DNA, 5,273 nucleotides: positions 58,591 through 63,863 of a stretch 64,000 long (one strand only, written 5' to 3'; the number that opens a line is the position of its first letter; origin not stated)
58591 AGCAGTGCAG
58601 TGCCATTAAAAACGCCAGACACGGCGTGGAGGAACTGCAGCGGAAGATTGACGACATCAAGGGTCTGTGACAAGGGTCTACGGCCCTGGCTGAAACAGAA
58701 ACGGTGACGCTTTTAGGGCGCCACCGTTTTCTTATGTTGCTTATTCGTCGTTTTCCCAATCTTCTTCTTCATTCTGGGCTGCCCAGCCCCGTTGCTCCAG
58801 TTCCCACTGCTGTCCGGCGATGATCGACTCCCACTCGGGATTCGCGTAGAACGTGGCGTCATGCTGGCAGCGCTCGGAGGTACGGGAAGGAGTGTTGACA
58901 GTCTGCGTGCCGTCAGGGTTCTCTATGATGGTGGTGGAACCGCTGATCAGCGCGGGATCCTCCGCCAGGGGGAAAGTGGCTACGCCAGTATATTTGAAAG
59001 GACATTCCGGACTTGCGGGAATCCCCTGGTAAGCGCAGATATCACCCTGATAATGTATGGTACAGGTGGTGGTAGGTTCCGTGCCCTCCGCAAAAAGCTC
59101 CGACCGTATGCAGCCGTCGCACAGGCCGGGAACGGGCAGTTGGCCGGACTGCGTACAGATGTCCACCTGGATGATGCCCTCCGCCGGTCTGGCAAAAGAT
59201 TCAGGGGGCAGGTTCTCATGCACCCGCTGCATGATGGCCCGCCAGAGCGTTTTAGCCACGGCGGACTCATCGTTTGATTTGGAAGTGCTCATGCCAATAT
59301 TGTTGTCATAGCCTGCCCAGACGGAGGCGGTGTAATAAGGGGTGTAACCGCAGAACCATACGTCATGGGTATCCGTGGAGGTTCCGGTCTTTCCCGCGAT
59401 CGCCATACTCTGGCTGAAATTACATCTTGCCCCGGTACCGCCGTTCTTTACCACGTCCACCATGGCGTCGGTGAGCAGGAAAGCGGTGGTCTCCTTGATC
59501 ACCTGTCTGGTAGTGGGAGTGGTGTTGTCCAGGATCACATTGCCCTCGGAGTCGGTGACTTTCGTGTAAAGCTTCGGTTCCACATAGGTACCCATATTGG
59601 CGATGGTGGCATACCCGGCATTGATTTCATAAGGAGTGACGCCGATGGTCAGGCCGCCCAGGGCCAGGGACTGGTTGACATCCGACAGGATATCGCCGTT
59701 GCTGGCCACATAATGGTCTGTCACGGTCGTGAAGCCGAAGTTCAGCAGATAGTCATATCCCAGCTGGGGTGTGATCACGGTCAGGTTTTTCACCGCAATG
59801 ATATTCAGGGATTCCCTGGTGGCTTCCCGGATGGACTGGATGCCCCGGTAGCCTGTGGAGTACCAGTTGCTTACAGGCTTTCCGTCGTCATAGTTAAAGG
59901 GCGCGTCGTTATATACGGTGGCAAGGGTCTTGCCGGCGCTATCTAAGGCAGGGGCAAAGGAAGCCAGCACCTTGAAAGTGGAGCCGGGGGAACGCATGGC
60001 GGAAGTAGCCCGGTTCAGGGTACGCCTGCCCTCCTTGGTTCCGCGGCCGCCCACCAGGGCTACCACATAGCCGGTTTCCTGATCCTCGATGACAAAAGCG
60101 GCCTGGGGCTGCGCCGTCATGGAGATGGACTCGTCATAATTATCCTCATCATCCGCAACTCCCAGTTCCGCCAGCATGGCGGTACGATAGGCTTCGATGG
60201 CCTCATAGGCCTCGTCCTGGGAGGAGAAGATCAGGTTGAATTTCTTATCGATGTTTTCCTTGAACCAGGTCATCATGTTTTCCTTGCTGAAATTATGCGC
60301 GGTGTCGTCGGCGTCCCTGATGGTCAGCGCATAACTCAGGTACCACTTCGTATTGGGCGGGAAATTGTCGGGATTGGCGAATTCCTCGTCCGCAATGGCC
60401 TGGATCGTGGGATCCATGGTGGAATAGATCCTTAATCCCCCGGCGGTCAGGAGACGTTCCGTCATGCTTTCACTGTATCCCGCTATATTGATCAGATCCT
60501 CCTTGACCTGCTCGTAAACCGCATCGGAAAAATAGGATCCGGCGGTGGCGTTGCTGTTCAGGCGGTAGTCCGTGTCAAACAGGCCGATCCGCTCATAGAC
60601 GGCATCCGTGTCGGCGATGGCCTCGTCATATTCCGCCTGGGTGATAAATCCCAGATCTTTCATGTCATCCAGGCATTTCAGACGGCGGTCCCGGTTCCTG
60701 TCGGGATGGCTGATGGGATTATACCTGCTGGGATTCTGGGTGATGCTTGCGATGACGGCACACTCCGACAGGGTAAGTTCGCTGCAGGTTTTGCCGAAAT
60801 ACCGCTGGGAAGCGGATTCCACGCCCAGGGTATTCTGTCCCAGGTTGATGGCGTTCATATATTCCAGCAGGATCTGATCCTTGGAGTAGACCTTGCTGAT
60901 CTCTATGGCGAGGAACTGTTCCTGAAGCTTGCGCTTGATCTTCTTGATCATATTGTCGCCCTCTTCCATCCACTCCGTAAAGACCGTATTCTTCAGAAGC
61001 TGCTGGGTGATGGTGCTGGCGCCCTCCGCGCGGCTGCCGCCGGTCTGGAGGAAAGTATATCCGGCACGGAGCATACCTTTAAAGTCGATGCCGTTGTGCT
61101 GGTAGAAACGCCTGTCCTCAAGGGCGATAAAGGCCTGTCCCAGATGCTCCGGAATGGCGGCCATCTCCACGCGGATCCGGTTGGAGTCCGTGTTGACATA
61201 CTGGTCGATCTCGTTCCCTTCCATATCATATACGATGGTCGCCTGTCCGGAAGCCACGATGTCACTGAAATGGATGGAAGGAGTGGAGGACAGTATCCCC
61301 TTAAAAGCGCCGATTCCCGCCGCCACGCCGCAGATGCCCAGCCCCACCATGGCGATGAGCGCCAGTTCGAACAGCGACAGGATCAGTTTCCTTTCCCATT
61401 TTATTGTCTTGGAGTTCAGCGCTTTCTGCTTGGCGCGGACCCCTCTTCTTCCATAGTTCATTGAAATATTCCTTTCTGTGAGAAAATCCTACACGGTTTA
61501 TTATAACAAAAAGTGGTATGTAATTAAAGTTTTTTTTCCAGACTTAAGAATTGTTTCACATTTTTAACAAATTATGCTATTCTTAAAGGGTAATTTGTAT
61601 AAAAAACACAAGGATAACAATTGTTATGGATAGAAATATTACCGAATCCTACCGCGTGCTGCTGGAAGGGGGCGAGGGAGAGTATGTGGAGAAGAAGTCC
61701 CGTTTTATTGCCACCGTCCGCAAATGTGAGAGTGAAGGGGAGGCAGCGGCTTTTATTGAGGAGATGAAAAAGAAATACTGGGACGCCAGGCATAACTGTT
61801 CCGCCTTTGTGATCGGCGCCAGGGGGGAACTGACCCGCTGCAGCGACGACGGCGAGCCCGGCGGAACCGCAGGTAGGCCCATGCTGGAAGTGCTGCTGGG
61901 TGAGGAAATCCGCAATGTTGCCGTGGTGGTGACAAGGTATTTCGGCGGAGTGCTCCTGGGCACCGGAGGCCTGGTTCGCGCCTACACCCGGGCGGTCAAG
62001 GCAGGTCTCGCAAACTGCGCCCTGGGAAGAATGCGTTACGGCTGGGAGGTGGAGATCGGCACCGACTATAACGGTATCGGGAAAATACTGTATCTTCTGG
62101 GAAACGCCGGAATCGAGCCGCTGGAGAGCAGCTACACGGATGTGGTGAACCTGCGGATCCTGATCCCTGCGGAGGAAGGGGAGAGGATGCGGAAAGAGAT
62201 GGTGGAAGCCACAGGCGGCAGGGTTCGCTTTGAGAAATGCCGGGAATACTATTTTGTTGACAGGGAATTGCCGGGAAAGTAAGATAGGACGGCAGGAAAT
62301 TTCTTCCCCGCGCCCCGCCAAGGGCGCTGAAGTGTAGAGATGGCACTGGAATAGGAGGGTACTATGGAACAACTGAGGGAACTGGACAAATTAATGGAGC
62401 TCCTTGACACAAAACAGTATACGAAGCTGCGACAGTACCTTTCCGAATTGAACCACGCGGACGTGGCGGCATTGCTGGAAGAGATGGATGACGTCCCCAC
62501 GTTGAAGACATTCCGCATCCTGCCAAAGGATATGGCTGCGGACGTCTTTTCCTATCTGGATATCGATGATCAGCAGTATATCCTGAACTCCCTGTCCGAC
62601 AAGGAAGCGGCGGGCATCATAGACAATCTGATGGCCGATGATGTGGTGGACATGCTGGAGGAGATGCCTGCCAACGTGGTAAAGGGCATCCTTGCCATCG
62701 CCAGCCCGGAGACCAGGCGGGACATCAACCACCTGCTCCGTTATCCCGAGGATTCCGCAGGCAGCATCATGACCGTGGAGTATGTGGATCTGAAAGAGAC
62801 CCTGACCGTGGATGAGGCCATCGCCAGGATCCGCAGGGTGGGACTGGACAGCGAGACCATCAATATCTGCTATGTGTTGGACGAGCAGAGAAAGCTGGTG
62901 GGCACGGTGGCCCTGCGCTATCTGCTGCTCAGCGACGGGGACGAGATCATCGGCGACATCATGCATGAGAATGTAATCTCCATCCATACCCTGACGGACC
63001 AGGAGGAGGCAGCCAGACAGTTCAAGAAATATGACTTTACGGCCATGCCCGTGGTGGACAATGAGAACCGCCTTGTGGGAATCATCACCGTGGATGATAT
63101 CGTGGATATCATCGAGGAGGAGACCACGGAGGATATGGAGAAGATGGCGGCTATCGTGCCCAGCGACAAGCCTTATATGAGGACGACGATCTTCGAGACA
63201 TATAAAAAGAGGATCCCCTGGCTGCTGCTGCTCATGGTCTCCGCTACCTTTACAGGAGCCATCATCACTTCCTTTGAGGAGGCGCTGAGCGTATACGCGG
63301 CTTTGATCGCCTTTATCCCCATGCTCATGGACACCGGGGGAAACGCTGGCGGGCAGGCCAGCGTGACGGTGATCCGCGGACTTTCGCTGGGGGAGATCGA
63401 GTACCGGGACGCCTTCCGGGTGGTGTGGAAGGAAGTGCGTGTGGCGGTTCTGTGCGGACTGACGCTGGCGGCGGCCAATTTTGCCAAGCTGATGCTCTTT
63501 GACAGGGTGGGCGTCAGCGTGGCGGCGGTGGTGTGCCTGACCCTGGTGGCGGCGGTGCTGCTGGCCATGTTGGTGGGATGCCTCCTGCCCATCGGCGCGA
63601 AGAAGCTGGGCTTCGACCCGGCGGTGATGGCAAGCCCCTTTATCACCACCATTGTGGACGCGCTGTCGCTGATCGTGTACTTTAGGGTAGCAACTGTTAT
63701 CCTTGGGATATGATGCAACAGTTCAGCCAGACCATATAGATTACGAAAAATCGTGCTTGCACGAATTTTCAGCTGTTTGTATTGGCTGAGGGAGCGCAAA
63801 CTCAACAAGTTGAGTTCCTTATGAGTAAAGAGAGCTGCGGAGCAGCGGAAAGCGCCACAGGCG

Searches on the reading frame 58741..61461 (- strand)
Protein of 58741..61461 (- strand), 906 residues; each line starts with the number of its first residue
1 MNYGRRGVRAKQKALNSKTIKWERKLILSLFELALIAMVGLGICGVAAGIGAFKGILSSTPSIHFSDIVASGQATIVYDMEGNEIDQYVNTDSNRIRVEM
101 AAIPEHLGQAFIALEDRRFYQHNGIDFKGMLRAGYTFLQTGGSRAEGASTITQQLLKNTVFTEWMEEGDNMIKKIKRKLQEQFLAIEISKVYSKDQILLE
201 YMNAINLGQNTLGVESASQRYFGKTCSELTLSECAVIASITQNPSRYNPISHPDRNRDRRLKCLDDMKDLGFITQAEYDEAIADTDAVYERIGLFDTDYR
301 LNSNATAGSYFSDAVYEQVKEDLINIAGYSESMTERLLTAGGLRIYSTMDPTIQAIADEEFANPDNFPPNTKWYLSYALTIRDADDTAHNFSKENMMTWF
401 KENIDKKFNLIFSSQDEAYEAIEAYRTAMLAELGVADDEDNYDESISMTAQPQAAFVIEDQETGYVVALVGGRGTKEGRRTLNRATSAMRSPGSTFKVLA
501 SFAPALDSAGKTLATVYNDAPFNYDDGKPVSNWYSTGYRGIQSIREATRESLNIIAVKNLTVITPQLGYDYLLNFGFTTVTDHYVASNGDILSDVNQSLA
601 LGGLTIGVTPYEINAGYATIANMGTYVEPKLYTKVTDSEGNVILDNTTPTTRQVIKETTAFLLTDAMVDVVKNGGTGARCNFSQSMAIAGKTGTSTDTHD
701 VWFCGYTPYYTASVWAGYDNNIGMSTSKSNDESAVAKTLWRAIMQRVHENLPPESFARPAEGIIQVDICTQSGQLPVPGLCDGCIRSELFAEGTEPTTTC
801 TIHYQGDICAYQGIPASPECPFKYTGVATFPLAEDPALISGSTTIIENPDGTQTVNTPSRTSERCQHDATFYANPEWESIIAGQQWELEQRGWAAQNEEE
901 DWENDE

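Call 66: search_protein_families(library=pfam, max_evalue=0.001, proteins=[window:58741-61461:-])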
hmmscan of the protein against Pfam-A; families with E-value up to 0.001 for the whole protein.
window:58741-61461:- (906 aa): 2 families
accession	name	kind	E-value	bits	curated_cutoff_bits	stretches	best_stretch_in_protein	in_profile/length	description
PF00912.28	Transgly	-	1.8e-57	194.1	27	1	82-267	2-177/178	Transglycosylase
PF00905.27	Transpeptidase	-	4.3e-36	125.1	22.1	1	455-745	2-299/299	Penicillin binding protein transpeptidase domain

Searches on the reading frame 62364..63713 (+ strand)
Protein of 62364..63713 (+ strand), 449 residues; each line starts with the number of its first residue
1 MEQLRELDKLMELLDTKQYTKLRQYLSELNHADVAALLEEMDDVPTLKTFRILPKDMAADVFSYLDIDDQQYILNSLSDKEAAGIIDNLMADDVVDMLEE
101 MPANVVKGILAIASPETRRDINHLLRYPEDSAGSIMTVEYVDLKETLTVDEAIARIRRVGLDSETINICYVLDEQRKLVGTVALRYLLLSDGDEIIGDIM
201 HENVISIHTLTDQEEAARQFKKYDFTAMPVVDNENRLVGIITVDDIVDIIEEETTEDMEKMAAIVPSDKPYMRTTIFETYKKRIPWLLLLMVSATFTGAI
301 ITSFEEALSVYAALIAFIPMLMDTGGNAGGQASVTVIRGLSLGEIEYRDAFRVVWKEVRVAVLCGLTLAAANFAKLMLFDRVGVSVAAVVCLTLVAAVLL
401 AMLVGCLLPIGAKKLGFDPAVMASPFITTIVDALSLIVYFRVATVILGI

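Call 66: search_protein_families(library=pfam, max_evalue=0.001, proteins=[window:62364-63713:+])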
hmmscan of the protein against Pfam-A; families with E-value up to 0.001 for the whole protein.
window:62364-63713:+ (449 aa): 3 families
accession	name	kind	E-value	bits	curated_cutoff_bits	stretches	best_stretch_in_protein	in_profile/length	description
PF01769.21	MgtE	-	5.3e-38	130.5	27.6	1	318-440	1-123/125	Divalent cation transporter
PF03448.22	MgtE_N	-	2.4e-28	99.1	25.9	1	30-130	2-102/102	MgtE intracellular N domain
PF00571.33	CBS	-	7.8e-19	68.2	24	1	196-251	1-56/57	CBS domain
